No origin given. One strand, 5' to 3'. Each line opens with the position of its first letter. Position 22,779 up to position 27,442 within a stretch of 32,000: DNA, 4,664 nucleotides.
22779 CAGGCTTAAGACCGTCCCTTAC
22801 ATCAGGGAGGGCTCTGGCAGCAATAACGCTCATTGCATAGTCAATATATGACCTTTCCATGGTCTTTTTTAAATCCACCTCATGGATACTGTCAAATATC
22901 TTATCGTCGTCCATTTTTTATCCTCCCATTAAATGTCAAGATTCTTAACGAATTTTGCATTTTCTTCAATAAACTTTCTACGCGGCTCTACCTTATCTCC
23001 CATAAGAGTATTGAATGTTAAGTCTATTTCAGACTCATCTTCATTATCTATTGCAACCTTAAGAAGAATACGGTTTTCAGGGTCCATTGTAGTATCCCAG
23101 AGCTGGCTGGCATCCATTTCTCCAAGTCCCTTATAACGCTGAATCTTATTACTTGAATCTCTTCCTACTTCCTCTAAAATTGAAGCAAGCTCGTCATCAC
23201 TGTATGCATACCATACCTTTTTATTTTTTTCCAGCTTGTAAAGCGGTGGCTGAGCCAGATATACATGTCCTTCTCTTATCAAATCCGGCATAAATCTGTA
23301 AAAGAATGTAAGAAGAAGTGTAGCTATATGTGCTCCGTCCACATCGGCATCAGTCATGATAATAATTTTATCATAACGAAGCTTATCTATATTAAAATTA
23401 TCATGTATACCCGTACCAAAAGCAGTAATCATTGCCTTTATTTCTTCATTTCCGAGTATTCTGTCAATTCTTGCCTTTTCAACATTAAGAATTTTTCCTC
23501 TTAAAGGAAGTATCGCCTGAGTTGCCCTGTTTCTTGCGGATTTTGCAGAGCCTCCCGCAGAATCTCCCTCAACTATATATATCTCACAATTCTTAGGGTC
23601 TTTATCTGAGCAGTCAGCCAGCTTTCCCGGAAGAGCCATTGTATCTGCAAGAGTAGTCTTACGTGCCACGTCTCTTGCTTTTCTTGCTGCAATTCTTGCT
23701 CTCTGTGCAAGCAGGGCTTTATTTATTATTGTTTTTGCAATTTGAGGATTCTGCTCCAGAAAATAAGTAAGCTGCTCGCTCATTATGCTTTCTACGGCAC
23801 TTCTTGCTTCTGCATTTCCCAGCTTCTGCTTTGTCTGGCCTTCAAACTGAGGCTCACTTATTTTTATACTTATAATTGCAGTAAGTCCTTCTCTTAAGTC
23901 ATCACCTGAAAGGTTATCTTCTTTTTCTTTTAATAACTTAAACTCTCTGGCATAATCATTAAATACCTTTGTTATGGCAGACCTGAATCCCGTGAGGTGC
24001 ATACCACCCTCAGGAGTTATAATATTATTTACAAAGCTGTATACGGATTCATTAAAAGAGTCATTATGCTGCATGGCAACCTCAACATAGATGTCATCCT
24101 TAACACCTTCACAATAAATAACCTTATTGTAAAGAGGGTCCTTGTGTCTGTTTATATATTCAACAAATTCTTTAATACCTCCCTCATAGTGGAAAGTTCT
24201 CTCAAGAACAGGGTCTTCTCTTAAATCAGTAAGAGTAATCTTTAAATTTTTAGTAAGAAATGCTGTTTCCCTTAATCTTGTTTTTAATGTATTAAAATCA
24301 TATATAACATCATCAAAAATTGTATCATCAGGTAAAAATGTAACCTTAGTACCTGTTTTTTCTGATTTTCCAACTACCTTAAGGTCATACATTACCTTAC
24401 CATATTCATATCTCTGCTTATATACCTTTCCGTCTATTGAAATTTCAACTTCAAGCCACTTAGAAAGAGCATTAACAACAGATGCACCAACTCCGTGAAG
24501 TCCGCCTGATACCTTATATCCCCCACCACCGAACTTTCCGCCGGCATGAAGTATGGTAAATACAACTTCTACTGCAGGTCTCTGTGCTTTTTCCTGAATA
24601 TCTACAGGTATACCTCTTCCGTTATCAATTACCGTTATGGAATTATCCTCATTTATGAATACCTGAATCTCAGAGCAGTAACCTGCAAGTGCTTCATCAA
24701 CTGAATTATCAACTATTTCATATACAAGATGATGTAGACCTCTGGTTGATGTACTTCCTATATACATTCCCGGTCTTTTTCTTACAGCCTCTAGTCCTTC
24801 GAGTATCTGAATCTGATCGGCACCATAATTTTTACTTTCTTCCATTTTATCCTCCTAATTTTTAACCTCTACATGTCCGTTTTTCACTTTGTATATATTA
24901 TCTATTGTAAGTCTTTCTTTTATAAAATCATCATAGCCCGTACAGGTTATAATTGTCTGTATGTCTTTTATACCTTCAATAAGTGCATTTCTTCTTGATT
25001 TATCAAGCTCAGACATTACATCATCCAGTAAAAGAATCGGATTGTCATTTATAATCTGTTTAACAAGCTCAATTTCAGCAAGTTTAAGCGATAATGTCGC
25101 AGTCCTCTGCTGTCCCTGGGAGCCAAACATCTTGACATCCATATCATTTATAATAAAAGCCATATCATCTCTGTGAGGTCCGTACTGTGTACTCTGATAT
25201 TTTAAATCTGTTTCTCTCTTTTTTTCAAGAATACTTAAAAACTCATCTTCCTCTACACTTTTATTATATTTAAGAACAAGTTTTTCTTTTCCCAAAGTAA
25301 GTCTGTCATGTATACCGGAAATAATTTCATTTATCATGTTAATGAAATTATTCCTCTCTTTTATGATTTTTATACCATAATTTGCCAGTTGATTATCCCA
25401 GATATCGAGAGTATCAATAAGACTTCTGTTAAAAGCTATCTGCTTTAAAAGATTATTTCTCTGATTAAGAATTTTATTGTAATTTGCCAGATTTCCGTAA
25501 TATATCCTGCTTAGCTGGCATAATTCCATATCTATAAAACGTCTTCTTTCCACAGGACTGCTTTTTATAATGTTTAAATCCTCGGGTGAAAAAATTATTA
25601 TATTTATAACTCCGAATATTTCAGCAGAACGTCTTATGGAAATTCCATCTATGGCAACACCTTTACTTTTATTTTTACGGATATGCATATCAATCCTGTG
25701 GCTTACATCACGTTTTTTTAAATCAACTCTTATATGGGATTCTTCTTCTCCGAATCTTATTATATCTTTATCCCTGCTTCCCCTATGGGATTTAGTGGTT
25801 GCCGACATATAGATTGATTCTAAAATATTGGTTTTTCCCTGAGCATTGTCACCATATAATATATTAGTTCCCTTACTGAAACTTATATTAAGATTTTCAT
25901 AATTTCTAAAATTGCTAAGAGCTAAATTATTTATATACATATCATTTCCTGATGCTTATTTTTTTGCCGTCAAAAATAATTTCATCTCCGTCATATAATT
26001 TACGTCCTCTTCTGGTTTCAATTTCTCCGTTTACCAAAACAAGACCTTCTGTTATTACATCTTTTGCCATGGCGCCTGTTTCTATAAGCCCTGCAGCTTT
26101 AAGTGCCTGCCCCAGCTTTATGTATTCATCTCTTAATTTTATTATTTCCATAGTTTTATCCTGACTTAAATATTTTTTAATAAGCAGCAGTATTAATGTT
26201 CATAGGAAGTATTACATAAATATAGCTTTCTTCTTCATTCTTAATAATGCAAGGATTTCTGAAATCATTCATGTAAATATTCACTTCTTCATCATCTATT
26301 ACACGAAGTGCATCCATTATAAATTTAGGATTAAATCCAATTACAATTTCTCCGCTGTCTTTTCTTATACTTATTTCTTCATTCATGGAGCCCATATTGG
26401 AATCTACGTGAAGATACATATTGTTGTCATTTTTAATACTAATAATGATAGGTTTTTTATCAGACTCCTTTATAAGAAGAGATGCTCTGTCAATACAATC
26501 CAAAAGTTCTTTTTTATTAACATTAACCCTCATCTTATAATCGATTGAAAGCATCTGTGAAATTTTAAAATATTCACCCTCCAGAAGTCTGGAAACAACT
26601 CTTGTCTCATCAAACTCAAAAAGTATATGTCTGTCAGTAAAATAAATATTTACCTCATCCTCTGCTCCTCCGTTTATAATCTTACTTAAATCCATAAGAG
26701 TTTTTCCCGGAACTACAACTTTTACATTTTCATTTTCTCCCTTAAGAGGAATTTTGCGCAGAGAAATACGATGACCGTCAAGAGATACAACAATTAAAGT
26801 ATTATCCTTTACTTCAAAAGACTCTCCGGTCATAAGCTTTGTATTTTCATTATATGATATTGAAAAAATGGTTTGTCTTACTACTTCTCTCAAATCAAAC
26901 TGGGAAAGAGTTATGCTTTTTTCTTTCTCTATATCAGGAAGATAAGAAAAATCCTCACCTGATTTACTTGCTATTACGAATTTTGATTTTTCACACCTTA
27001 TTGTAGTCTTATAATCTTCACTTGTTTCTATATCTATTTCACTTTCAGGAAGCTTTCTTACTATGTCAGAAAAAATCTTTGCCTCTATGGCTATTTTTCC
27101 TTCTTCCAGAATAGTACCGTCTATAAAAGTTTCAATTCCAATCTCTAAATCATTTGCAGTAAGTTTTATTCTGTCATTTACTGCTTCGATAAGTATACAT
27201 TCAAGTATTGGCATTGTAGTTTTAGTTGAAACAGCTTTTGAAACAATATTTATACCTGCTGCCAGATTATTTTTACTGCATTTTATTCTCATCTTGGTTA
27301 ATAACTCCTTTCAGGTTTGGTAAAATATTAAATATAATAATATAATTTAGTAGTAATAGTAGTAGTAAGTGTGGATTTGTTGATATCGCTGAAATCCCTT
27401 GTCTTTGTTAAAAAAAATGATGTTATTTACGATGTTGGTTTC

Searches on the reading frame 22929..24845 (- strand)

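Call 61: search_protein_families(library=pfam, proteins=[window:22929-24845:-])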
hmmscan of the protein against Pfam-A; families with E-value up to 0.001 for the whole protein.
window:22929-24845:- (638 aa): 4 families
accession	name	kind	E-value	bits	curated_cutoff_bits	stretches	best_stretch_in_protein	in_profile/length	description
PF00204.31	DNA_gyraseB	-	7.4e-65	218.1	27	1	223-392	1-172/173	DNA gyrase B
PF00986.26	DNA_gyraseB_C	-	2.8e-28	98.3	29.8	1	565-627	3-63/63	DNA gyrase B subunit, carboxyl terminus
PF01751.28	Toprim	-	2.6e-20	72.8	23.1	1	421-532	1-95/96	Toprim domain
PF02518.31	HATPase_c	-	4.3e-17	63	26.4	1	35-173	4-108/111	Histidine kinase-, DNA gyrase B-, and HSP90-like ATPase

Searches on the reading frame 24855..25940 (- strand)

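Call 61: search_protein_families(library=pfam, proteins=[window:24855-25940:-])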
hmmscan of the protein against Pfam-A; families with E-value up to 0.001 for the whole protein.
window:24855-25940:- (361 aa): 4 families
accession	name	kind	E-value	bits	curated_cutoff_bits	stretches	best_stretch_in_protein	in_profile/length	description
PF02463.25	SMC_N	-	3e-18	66.5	40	1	2-355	1-217/220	RecF/RecN/SMC N terminal domain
PF13476.12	AAA_23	-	3.3e-10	41.4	27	1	6-214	2-177/201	AAA domain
PF13175.12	AAA_15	-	5.7e-08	33.2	32.1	1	1-245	1-257/374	AAA ATPase domain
PF13304.12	AAA_21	-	0.00089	19.8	27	0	26-280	2-245/304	AAA domain, putative AbiEii toxin, Type IV TA system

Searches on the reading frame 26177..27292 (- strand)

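Call 61: search_protein_families(library=pfam, proteins=[window:26177-27292:-])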
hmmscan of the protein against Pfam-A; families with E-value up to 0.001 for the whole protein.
window:26177-27292:- (371 aa): 3 families
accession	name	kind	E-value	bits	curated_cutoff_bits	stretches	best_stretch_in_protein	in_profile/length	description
PF00712.24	DNA_pol3_beta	-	6.7e-37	126.7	24.4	3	1-118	1-119/120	DNA polymerase III beta subunit, N-terminal domain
PF02767.21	DNA_pol3_beta_2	-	2.1e-30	105.8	27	1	129-241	2-114/116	DNA polymerase III beta subunit, central domain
PF02768.20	DNA_pol3_beta_3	-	1.8e-17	63.7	27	1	251-364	7-120/121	DNA polymerase III beta subunit, C-terminal domain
